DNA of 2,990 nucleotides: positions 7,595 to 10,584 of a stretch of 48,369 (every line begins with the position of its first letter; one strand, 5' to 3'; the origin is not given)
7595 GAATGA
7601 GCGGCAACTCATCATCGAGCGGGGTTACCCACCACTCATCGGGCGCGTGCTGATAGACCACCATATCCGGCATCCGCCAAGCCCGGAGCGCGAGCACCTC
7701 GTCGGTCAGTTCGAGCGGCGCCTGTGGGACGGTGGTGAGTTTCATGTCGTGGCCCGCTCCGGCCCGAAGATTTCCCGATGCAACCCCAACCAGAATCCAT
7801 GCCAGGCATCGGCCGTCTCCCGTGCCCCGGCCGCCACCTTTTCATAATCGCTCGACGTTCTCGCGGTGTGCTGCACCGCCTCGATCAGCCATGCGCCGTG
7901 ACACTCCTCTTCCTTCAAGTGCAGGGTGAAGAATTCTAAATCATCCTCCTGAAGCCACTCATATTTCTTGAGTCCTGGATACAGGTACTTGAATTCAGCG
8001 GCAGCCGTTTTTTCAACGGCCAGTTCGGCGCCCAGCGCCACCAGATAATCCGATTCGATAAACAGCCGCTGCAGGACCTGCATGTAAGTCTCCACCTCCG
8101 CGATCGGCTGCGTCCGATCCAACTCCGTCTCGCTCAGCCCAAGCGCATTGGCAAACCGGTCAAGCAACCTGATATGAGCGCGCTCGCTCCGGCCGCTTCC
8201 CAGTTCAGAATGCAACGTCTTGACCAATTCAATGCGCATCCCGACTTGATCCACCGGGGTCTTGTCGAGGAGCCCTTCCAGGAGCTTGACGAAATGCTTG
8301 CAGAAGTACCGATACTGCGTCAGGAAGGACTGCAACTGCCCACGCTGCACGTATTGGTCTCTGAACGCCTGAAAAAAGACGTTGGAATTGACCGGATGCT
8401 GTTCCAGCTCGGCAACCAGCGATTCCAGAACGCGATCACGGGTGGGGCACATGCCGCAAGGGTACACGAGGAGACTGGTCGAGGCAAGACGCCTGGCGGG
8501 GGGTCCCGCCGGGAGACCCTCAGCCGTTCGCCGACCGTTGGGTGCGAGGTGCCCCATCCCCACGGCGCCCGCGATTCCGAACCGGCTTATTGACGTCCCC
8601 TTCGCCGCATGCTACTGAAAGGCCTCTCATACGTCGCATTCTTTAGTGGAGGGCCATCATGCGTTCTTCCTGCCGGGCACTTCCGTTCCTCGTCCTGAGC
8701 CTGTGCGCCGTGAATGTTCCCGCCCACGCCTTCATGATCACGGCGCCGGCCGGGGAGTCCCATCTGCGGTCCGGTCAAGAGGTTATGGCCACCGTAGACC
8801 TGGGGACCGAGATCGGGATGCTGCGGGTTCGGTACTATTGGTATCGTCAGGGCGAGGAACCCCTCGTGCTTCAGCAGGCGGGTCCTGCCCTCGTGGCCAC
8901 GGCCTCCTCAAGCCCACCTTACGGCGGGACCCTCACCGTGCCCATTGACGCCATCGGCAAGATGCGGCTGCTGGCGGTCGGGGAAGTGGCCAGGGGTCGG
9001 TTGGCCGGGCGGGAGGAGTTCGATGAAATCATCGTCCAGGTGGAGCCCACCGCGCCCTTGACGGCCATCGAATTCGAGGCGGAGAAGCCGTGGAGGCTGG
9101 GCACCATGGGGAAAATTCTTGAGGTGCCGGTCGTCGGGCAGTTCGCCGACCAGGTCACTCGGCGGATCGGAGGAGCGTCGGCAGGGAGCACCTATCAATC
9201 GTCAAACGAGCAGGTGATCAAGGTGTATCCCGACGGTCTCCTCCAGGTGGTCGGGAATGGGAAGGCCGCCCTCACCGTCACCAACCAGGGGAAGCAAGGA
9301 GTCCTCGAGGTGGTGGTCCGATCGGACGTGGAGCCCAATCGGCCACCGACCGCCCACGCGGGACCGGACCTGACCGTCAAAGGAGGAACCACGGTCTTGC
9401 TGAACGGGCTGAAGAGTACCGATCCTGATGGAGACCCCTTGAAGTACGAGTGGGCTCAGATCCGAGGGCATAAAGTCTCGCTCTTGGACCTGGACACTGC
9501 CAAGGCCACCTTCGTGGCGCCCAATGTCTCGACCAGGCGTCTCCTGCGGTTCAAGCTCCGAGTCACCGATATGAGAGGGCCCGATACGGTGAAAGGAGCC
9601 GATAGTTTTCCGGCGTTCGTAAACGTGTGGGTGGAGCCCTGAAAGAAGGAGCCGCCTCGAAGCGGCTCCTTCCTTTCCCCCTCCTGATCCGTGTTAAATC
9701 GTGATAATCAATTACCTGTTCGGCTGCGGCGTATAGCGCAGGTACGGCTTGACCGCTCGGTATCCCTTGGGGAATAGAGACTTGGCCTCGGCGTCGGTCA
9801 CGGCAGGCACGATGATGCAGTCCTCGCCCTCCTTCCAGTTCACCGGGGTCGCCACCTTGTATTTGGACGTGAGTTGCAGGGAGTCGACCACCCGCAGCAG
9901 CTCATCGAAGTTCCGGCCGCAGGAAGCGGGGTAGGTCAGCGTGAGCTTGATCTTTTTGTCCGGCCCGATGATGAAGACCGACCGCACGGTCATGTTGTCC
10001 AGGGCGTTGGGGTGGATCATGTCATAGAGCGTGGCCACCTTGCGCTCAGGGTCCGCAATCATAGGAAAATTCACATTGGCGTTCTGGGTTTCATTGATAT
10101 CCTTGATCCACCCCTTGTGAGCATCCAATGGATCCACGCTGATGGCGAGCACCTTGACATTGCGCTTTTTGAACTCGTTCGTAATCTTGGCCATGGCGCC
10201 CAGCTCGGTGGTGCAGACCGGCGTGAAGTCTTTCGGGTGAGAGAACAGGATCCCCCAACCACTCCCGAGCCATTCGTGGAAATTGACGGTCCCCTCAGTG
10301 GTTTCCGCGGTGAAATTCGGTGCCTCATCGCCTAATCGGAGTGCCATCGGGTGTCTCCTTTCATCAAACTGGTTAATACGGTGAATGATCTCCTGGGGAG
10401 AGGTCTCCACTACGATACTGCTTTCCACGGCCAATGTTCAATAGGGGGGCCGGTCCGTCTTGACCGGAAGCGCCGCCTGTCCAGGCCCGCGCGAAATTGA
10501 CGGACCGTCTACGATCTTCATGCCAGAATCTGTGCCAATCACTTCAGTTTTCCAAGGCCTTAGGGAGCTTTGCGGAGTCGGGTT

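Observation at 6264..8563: Coupled heme-oxygenase-like diiron-type enzyme and PqqD-like/MidA-like SAM methyltransferase: candidate uncharacterised modification module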

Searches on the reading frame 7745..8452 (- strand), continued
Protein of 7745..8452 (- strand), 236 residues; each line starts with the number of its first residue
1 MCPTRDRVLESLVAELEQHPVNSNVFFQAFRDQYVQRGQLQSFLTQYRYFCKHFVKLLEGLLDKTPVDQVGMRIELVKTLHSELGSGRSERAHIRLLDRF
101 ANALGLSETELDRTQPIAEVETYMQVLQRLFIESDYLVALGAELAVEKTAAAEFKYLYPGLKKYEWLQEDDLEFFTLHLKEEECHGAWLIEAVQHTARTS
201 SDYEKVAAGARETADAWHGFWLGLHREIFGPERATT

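Call 27: search_solved_structures(query=window:7745-8452:-, max_evalue=1, show_alignments=3)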
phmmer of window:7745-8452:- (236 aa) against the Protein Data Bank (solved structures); distinct sequences matched with E-value up to 1: 6.
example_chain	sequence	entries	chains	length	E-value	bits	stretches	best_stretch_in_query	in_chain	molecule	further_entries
7twa_A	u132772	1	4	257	3e-08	37.1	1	7-224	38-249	4-chloro-allylglycine synthase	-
9pj4_A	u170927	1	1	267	3.4e-07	33.7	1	16-226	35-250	4-aminobenzoate synthase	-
3b5o_A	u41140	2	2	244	6.2e-07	32.8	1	38-232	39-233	CADD-like protein of unknown function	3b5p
4lqx_A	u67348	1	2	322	2.9e-06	30.6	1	34-149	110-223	TENA/THI-4 domain-containing protein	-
3bjd_A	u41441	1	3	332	3.3e-05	27.2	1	15-180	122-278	Putative 3-oxoacyl-(acyl-carrier-protein) synthase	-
8w1q_A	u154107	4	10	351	3.8e-05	27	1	15-180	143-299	Pyrroloquinoline quinone (Coenzyme PQQ) biosynthesis protein C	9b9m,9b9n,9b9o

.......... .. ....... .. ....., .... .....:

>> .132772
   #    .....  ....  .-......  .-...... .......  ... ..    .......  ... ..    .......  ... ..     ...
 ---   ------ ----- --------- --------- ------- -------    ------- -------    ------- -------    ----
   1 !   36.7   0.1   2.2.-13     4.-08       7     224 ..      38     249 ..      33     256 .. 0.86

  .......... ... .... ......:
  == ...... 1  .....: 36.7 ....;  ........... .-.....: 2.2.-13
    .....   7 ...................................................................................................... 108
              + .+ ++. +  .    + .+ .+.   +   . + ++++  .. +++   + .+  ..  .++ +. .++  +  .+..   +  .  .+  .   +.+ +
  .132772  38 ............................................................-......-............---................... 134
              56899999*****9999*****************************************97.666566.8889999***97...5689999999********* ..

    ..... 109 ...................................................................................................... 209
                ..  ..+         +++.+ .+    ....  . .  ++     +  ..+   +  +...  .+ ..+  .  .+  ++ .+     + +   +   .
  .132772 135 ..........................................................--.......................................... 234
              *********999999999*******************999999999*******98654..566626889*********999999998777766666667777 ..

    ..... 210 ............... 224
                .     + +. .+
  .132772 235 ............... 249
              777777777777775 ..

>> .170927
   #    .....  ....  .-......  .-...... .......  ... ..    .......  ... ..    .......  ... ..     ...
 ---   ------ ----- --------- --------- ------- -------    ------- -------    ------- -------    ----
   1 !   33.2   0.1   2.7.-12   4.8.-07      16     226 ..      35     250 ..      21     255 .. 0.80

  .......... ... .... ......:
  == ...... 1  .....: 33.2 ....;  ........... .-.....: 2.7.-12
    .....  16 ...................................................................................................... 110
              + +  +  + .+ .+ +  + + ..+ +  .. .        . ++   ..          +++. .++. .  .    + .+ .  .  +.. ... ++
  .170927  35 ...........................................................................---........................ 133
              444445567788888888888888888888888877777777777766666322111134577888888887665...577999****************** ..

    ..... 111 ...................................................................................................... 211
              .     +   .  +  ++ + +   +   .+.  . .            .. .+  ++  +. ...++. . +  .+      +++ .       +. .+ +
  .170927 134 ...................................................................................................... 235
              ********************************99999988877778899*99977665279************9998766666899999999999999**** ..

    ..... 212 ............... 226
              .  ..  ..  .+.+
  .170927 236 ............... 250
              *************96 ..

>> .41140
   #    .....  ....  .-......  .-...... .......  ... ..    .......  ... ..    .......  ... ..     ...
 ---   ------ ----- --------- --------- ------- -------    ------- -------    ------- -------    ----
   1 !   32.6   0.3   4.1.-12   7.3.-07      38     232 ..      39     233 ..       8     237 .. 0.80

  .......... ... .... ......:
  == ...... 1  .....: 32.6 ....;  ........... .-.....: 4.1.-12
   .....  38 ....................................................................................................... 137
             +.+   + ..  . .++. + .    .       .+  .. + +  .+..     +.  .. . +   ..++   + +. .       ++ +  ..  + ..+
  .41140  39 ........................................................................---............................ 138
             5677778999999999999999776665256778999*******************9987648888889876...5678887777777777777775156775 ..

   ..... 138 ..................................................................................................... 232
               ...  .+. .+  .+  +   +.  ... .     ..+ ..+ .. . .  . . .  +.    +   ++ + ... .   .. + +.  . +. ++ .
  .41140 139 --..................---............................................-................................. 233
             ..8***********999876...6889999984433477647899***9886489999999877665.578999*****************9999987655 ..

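Call 60: find_related_loci(query=A2, collection=metagenome_contigs, flank=4000)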
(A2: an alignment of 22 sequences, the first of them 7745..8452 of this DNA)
Query A2 (236 aa) in metagenome_contigs; peptide patterns used: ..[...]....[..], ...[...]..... (x = any residue, [..] = any of these).
186 stretches matched a pattern; 80 encode a relative of the query (tblastn E <= 1e-3); 80 distinct loci.
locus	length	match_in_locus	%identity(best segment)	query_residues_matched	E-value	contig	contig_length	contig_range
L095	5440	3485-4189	92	1-235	3e-146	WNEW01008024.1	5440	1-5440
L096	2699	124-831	92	1-236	2e-152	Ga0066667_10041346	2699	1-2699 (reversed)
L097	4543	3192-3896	92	1-235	4e-147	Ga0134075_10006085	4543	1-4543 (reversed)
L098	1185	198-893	93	1-232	6e-158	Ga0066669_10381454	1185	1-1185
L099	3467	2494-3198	84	1-235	4e-136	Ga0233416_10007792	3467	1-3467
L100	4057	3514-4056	88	1-182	7e-104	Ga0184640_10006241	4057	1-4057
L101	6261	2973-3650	67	9-236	1e-100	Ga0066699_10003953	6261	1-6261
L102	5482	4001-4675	66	5-229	1e-99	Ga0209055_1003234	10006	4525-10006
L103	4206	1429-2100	66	6-229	9e-100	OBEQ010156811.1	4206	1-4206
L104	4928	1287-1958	66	6-229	3e-99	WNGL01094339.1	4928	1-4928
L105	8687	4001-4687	65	1-229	8e-99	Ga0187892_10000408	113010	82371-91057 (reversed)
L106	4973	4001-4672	65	6-229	3e-98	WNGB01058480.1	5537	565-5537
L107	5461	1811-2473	66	9-229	2e-98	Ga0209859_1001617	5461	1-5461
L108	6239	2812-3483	66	6-229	5e-98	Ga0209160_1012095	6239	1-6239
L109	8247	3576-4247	65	6-229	7e-98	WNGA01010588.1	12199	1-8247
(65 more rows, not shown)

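Call 73: search_solved_structures(query=A2, max_evalue=0.01, show_alignments=2)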
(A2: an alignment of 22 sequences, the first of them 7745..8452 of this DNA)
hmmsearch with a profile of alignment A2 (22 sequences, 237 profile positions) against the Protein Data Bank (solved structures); distinct sequences matched with E-value up to 0.01: 9.
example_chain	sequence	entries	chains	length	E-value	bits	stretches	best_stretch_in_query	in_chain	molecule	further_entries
9pj4_A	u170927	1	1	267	5e-15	59.1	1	12-228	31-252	4-aminobenzoate synthase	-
7twa_A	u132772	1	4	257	2.7e-12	50.1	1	6-226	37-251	4-chloro-allylglycine synthase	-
4lqx_A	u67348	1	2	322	3.2e-09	40.1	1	37-221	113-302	TENA/THI-4 domain-containing protein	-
3b5o_A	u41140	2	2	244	3.1e-08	36.8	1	12-231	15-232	CADD-like protein of unknown function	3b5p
1rcw_A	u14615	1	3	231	3.3e-08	36.8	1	3-218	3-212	CT610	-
8va9_A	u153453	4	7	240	4.2e-08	36.4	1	3-217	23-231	4-aminobenzoate synthase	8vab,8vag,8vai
3bjd_A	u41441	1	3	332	1e-06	31.9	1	7-180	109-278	Putative 3-oxoacyl-(acyl-carrier-protein) synthase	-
8w1q_A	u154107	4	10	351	1.1e-06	31.8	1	7-180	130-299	Pyrroloquinoline quinone (Coenzyme PQQ) biosynthesis protein C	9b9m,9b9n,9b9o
3dde_A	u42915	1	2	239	0.0037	20.2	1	102-210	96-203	TENA/THI-4 protein, Domain of Unknown Function with a Heme Oxygenase-like Fold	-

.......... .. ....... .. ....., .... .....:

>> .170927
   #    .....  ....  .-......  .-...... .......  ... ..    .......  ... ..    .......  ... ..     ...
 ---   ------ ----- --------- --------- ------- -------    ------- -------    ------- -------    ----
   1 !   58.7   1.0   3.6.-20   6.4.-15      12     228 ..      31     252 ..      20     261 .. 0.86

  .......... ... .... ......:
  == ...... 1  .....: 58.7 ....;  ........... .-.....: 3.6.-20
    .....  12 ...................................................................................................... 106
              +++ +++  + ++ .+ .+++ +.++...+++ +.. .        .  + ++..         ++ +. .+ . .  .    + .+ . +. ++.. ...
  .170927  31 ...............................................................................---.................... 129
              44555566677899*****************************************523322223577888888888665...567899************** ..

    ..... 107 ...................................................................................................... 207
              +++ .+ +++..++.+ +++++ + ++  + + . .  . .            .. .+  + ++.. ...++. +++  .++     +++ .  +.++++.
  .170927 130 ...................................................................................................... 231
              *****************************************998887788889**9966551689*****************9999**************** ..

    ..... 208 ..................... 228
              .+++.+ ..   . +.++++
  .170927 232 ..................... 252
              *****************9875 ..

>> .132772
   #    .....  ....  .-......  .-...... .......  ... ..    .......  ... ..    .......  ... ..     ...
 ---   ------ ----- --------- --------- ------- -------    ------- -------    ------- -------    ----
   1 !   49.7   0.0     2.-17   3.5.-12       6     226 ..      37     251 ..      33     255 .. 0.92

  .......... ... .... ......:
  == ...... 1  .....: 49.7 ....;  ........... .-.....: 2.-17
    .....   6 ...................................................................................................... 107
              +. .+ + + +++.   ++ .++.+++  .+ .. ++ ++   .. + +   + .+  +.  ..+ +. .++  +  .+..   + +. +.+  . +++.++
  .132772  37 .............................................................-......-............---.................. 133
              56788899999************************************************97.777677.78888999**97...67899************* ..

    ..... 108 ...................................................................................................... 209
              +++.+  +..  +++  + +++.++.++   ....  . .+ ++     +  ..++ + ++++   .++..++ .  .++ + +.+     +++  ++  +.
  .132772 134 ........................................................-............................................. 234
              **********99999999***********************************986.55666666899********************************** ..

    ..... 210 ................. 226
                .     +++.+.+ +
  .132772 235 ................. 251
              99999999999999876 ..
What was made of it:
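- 7742..8452 (-): HDO gene: 236-aa heme-oxygenase-like diiron oxidase/oxygenase (ATG 8452, stop TGA 7744-7742). The closest solved relatives by profile are 4-aminobenzoate synthase 9pj4 (5e-15), BesC 7twa (2.7e-12) and CADD 1rcw (3e-8) (call 73).
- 8012..8026 (-): HDO carboxylates E143 and E147 (ELAVE). E143 is an extra carboxylate one helical turn earlier (calls 27, 73).
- On Heme-oxygenase-like dimetal oxidases (HDO; Pfam PF14518 Haem_oxygenas_2): All except E143 align to conserved His, Glu or Asp positions of BesC and 4-aminobenzoate synthase (calls 27, 73); which of those positions bind metal rests on established knowledge.
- Closest known: CADD-type 4-aminobenzoate synthases. Same: Best profile matches, at 5e-15 to 3e-8 (call 73).
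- Closest known: SznE/SznF of streptozotocin biosynthesis. Different: SznF did not appear among the sequence matches (calls 27, 73).
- All HDOs with solved structures that match this one act on free amino acids or on their own residues (BesC, CADD-type 4-aminobenzoate synthases; calls 27, 73). The closest solved relatives include self-sufficient 4-aminobenzoate synthases (call 73). The best PDB matches are metal-dependent HDOs (call 73).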

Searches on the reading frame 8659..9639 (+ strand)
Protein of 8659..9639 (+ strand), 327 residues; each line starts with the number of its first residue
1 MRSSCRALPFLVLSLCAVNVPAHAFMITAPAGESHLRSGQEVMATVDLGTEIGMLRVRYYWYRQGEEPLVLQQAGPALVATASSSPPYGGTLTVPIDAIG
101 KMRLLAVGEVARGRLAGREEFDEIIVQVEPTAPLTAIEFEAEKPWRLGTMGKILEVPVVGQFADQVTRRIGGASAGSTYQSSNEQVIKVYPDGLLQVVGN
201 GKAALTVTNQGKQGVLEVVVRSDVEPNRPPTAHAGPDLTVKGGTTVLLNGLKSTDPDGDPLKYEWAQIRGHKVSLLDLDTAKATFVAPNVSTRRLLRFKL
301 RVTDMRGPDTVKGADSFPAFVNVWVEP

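Call 68: search_protein_families(library=pfam, proteins=[window:8659-9639:+], max_evalue=0.001)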
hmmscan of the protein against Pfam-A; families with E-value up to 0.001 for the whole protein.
window:8659-9639:+ (327 aa): 4 families
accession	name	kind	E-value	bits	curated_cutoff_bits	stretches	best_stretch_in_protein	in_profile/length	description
PF22352.2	K319L-like_PKD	-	1.4e-12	47.9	27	1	234-307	1-73/84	K319L-like, PKD domain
PF18911.6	PKD_4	-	2e-06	28.2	27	1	227-265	1-39/85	PKD domain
PF21027.3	Sde0182_C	-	0.00011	23.1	27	1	245-308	1-71/83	Cellulose-binding protein Sde0182, C-terminal domain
PF17963.7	Big_9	-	0.00032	22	23.6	0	227-307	1-79/89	Bacterial Ig domain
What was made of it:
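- Checked: The divergent upstream gene (8659-9642) is a PKD/Ig-domain protein (call 68).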

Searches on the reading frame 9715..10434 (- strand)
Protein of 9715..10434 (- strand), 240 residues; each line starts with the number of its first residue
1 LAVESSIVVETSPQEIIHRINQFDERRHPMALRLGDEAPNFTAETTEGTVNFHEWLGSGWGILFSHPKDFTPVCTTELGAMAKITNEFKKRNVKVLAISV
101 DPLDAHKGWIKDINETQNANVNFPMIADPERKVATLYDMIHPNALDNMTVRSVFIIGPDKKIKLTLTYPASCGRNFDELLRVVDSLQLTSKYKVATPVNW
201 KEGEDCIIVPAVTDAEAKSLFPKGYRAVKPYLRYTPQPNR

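Call 68: search_protein_families(library=pfam, proteins=[window:9715-10434:-], max_evalue=0.001)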
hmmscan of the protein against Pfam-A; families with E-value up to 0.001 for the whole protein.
window:9715-10434:- (240 aa): 3 families
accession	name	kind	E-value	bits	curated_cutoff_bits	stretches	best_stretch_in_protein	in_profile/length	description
PF00578.27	AhpC-TSA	-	8.2e-34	116.7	26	1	35-163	2-122/124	AhpC/TSA family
PF08534.16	Redoxin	-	3.3e-14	53.3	26.6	1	35-163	3-129/148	Redoxin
PF10417.14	1-cysPrx_C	-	1.2e-09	38.4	21.1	1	185-220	1-37/41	C-terminal domain of 1-Cys peroxiredoxin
